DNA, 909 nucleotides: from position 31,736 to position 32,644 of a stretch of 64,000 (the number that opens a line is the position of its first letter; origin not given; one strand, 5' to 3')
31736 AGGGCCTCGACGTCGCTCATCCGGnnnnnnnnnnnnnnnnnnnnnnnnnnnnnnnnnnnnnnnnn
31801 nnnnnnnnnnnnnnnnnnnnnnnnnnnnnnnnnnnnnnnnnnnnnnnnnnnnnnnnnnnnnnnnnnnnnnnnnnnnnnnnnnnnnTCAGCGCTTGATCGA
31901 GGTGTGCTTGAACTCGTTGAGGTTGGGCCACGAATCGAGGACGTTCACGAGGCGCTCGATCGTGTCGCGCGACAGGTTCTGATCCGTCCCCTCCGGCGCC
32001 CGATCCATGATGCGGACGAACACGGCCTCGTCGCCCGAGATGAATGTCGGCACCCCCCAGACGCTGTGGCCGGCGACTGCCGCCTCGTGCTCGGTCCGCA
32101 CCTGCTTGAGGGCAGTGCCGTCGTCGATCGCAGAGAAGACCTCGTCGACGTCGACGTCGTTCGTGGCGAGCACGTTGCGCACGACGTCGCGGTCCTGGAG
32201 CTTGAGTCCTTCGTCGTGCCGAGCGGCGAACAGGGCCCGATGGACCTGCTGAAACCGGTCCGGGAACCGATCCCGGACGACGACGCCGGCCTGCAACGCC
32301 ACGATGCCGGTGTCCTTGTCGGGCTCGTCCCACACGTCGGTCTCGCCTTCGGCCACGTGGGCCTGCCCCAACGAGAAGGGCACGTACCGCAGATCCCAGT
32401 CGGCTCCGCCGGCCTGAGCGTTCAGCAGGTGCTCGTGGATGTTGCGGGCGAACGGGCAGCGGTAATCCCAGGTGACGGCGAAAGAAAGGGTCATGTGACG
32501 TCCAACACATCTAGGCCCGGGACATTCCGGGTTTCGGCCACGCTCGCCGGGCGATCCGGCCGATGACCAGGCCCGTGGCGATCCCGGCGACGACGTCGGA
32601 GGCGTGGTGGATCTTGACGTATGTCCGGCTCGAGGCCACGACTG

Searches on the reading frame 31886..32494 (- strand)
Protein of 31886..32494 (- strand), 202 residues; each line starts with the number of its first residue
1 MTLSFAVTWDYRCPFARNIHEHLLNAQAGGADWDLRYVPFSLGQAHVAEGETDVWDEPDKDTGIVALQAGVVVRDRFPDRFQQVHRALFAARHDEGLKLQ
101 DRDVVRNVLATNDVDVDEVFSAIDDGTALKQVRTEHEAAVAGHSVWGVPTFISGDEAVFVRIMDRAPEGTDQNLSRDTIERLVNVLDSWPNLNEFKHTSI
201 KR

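Call 12: find_encoding_contigs(protein=window:31886-32494:-, flank=10000, max_places=6)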
Protein window:31886-32494:- (202 aa): no gene with exactly this product is on record in the collection.

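Call 14: search_protein_families(library=pfam, proteins=[window:31886-32494:-])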
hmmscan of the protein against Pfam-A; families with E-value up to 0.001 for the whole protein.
window:31886-32494:- (202 aa): 1 family
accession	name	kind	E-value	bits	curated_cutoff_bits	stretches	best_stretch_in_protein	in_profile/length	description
PF01323.26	DSBA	-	1.9e-11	44.5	25.6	1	10-159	7-178/191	DSBA-like thioredoxin domain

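Call 47: find_homologous_proteins(query=window:31886-32494:-, max_evalue=1e-20)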
Query window:31886-32494:- (202 aa): 5386 proteins with E <= 1e-20 among 5566 candidates; the best 120 are listed.
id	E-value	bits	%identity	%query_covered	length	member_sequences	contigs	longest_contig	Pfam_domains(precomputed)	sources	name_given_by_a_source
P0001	5.6e-121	420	91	100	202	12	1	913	PF01323.27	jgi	-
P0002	3.0e-120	417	89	100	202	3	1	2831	PF01323.27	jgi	jgi:DSBA-like thioredoxin domain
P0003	1.6e-119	415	88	100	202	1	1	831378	PF01323.27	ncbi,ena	-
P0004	8.5e-119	413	89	100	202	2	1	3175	PF01323.27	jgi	jgi:protein-disulfide isomerase-like protein with CxxC motif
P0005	1.3e-118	412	88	100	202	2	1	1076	PF01323.27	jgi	jgi:protein-disulfide isomerase-like protein with CxxC motif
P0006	2.0e-118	412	88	100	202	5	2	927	PF01323.27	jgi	-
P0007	4.2e-118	410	89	100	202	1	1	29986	PF01323.27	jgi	jgi:hypothetical protein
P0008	6.6e-118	410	89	100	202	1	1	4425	PF01323.27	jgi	jgi:predicted DsbA family dithiol-disulfide isomerase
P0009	8.1e-118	410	87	100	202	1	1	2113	PF01323.27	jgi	jgi:protein-disulfide isomerase-like protein with CxxC motif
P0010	1.0e-117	409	87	100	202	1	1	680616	PF01323.27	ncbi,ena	-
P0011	5.9e-117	407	87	100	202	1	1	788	PF01323.27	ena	-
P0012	6.5e-117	407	87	100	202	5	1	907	PF01323.27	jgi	-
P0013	8.6e-117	406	87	100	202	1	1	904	PF01323.27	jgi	-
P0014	1.2e-116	406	86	100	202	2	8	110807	PF01323.27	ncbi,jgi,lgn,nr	ncbi:MAG TPA: DsbA family protein [Acidimicrobiales bacterium]|jgi:hypothetical protein|nr:DsbA fami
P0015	1.3e-116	406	87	100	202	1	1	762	PF01323.27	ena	-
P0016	4.2e-116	404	87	100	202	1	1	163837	PF01323.27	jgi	jgi:predicted DsbA family dithiol-disulfide isomerase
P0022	3.0e-112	391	83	100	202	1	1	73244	PF01323.27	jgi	jgi:hypothetical protein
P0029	1.8e-101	356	77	100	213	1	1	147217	PF01323.27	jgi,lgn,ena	-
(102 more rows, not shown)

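Call 48: find_encoding_contigs(protein=P0003, flank=10000, max_places=1)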
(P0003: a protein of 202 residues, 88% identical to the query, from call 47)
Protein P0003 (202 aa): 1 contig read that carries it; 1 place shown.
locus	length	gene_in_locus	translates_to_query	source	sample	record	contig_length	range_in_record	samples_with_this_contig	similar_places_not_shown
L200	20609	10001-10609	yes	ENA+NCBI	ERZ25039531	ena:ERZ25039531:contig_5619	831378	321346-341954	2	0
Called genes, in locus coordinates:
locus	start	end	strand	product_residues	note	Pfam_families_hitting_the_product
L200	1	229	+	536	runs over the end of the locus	PF00501:AMP-binding, PF13193:AMP-binding_C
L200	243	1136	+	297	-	PF00106:adh_short, PF08659:KR, PF13561:adh_short_C2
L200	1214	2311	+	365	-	PF02771:Acyl-CoA_dh_N, PF02770:Acyl-CoA_dh_M, PF00441:Acyl-CoA_dh_1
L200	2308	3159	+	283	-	PF00106:adh_short, PF13561:adh_short_C2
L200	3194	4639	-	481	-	PF01676:Metalloenzyme (faint), PF01663:Phosphodiest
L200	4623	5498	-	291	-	-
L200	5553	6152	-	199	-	-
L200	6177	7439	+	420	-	PF00753:Lactamase_B, PF14863:Alkyl_sulf_dimr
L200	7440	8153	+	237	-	PF00254:FKBP_C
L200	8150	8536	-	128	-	PF13474:SnoaL_3, PF14534:DUF4440 (weak)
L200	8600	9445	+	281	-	PF12705:PDDEXK_1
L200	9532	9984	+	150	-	PF01569:PAP2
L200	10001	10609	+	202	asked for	PF01323:DSBA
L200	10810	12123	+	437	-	PF03007:WS_DGAT_cat, PF06974:WS_DGAT_C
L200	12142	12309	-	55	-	-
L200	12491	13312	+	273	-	PF00296:Bac_luciferase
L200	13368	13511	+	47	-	-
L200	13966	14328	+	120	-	PF00106:adh_short, PF13561:adh_short_C2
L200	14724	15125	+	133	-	PF03167:UDG (weak)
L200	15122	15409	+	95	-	-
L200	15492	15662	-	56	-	-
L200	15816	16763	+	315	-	PF01965:DJ-1_PfpI, PF00165:HTH_AraC, PF12833:HTH_18, PF00165:HTH_AraC (weak)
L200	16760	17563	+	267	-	PF13622:4HBT_3, PF20789:4HBT_3C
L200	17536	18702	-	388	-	PF07690:MFS_1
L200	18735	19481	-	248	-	PF13532:2OG-FeII_Oxy_2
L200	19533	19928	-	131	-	-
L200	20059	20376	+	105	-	-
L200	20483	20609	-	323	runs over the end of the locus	PF00296:Bac_luciferase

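Call 49: find_encoding_contigs(protein=P0010, flank=10000, max_places=1)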
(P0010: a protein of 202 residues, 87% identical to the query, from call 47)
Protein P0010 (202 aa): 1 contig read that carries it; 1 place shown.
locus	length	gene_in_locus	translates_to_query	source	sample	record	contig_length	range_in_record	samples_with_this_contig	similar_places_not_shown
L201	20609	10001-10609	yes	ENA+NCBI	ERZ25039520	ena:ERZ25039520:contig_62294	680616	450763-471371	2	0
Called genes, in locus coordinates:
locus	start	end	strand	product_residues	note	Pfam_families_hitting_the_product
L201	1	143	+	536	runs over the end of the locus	PF00501:AMP-binding, PF13193:AMP-binding_C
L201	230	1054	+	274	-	PF00106:adh_short, PF08659:KR, PF13561:adh_short_C2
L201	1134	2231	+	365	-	PF02771:Acyl-CoA_dh_N, PF02770:Acyl-CoA_dh_M, PF00441:Acyl-CoA_dh_1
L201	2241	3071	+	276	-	PF00106:adh_short, PF13561:adh_short_C2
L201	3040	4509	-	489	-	PF00884:Sulfatase (faint), PF01663:Phosphodiest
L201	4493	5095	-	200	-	-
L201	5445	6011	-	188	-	PF00440:TetR_N (faint)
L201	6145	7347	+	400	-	PF00753:Lactamase_B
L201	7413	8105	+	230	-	PF00254:FKBP_C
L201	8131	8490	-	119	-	PF13474:SnoaL_3, PF14534:DUF4440 (weak), PF12680:SnoaL_2 (weak)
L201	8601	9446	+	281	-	PF12705:PDDEXK_1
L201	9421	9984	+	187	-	PF01569:PAP2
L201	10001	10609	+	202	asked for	PF01323:DSBA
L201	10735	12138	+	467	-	PF03007:WS_DGAT_cat, PF06974:WS_DGAT_C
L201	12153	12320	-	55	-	-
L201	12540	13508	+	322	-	PF00296:Bac_luciferase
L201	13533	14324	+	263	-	PF00106:adh_short, PF08659:KR, PF13561:adh_short_C2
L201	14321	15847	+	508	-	PF09972:DUF2207, PF20990:DUF2207_C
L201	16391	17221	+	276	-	PF03167:UDG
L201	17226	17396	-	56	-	-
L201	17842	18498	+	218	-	PF01965:DJ-1_PfpI, PF00165:HTH_AraC, PF12833:HTH_18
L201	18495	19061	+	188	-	PF13622:4HBT_3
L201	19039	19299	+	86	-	PF20789:4HBT_3C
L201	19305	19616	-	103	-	-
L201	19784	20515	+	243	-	-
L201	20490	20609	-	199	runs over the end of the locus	PF13532:2OG-FeII_Oxy_2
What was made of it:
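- On Integron attC: Copies are dispersed among syntenic housekeeping genes (calls 48-49).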

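Call 50: find_encoding_contigs(protein=P0016, flank=10000, max_places=1)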
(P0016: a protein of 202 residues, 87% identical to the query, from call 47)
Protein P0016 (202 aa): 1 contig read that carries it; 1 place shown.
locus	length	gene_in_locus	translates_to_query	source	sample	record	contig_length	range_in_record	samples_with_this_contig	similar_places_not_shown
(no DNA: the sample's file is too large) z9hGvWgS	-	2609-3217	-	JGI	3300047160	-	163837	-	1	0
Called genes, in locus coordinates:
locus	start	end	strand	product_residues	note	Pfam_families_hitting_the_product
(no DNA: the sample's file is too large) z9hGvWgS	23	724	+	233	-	PF00254:FKBP_C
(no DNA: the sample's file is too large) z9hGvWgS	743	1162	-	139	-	PF13474:SnoaL_3, PF14534:DUF4440 (weak), PF12680:SnoaL_2 (weak)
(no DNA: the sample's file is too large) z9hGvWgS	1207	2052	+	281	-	PF12705:PDDEXK_1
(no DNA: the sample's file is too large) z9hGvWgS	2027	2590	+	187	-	PF01569:PAP2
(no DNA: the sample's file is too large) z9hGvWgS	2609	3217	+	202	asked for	PF01323:DSBA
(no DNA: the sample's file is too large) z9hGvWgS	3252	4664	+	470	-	PF03007:WS_DGAT_cat, PF06974:WS_DGAT_C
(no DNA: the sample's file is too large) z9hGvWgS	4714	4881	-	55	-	-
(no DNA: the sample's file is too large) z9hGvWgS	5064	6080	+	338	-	PF00296:Bac_luciferase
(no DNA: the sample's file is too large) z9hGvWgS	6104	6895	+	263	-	PF00106:adh_short, PF08659:KR, PF13561:adh_short_C2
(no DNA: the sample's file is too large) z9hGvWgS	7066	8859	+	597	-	-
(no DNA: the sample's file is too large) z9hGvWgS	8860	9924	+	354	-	PF13489:Methyltransf_23 (weak), PF08241:Methyltransf_11, PF13649:Methyltransf_25, PF03167:UDG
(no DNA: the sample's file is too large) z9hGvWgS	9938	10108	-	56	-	-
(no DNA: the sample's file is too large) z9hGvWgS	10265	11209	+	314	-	PF01965:DJ-1_PfpI, PF00165:HTH_AraC, PF12833:HTH_18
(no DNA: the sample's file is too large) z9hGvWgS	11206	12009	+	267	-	PF13622:4HBT_3, PF03061:4HBT (faint), PF20789:4HBT_3C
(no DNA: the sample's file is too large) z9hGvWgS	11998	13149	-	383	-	PF07690:MFS_1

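Call 56: find_encoding_contigs(protein=P0007, flank=3000, max_places=1)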
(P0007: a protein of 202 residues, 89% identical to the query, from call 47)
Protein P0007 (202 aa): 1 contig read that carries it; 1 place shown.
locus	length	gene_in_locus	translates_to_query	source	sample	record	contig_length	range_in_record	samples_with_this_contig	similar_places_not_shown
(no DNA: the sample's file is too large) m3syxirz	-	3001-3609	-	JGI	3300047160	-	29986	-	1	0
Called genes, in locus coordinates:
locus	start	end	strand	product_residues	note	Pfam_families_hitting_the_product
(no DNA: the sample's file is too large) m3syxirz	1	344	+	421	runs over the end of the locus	PF00753:Lactamase_B, PF14863:Alkyl_sulf_dimr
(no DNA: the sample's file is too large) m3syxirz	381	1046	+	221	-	PF00254:FKBP_C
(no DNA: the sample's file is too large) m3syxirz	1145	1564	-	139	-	PF13474:SnoaL_3, PF14534:DUF4440 (weak)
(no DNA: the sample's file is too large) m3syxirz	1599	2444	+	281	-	PF12705:PDDEXK_1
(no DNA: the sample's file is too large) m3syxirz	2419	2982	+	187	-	PF01569:PAP2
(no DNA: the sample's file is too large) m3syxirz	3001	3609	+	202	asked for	PF01323:DSBA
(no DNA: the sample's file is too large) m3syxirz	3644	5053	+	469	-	PF03007:WS_DGAT_cat, PF06974:WS_DGAT_C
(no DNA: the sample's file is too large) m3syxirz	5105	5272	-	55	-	-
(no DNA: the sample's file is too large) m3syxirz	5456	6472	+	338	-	PF00296:Bac_luciferase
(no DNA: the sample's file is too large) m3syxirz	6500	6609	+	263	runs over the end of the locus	PF00106:adh_short, PF08659:KR, PF13561:adh_short_C2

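Call 57: find_encoding_contigs(protein=P0014, flank=3000, max_places=2)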
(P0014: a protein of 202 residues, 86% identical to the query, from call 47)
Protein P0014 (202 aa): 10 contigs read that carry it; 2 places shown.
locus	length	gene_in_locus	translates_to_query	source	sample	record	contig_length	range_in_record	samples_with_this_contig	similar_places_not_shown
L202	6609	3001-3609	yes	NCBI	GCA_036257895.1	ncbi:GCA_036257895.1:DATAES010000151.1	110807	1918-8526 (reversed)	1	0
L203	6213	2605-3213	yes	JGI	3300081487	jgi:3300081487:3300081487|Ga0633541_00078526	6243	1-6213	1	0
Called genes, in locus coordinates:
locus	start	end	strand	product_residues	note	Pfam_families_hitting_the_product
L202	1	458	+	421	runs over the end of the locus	PF00753:Lactamase_B, PF14863:Alkyl_sulf_dimr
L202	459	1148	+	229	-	PF00254:FKBP_C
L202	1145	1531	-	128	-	PF13474:SnoaL_3, PF14534:DUF4440, PF12680:SnoaL_2 (weak)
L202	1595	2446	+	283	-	PF12705:PDDEXK_1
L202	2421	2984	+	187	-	PF01569:PAP2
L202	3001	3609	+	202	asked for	PF01323:DSBA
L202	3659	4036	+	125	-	-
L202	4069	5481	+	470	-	PF03007:WS_DGAT_cat, PF06974:WS_DGAT_C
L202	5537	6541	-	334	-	-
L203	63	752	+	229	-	PF00254:FKBP_C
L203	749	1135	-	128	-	PF13474:SnoaL_3, PF14534:DUF4440, PF12680:SnoaL_2 (weak)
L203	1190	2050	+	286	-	PF12705:PDDEXK_1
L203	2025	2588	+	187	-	PF01569:PAP2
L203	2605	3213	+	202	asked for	PF01323:DSBA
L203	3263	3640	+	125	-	-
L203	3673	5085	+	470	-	PF03007:WS_DGAT_cat, PF06974:WS_DGAT_C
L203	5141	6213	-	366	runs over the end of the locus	?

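Call 58: find_encoding_contigs(protein=P0022, flank=3000, max_places=1)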
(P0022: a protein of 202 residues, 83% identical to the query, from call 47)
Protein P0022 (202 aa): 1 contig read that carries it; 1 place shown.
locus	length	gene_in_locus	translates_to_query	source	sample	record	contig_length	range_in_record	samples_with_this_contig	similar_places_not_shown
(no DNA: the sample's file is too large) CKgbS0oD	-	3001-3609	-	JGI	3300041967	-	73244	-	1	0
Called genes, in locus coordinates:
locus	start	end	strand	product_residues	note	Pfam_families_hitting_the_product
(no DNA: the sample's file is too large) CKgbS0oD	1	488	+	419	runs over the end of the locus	PF00753:Lactamase_B, PF14863:Alkyl_sulf_dimr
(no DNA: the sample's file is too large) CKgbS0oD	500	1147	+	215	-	PF00254:FKBP_C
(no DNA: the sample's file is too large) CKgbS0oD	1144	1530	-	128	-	PF13474:SnoaL_3, PF14534:DUF4440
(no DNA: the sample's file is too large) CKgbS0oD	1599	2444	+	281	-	PF12705:PDDEXK_1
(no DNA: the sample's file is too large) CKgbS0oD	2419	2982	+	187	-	PF01569:PAP2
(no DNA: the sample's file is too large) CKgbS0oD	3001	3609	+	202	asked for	PF01323:DSBA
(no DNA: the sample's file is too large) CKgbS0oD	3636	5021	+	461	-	PF03007:WS_DGAT_cat, PF06974:WS_DGAT_C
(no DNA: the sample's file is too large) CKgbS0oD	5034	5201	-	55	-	-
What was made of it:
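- Several syntenic relatives have a 26-34-nt spacer at the copy 1 site with no room for a hairpin (calls 50, 56, 58).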

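Call 59: find_encoding_contigs(protein=P0029, flank=3000, max_places=1)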
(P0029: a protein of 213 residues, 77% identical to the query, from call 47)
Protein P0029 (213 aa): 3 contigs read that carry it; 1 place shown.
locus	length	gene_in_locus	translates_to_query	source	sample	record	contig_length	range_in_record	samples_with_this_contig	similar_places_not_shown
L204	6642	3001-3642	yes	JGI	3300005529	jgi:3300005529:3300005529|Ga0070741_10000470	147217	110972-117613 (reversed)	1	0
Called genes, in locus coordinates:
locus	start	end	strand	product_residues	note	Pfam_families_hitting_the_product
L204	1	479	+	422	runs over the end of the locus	PF00753:Lactamase_B, PF14863:Alkyl_sulf_dimr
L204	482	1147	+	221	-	PF00254:FKBP_C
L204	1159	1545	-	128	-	PF13474:SnoaL_3, PF14534:DUF4440, PF12680:SnoaL_2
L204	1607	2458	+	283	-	PF12705:PDDEXK_1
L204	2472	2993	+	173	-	PF01569:PAP2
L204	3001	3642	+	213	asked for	PF01323:DSBA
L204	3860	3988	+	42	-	-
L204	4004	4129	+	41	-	-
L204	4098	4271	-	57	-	-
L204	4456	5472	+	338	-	PF00296:Bac_luciferase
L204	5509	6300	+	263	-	PF00106:adh_short, PF08659:KR, PF13561:adh_short_C2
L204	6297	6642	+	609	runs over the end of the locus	PF09972:DUF2207, PF20990:DUF2207_C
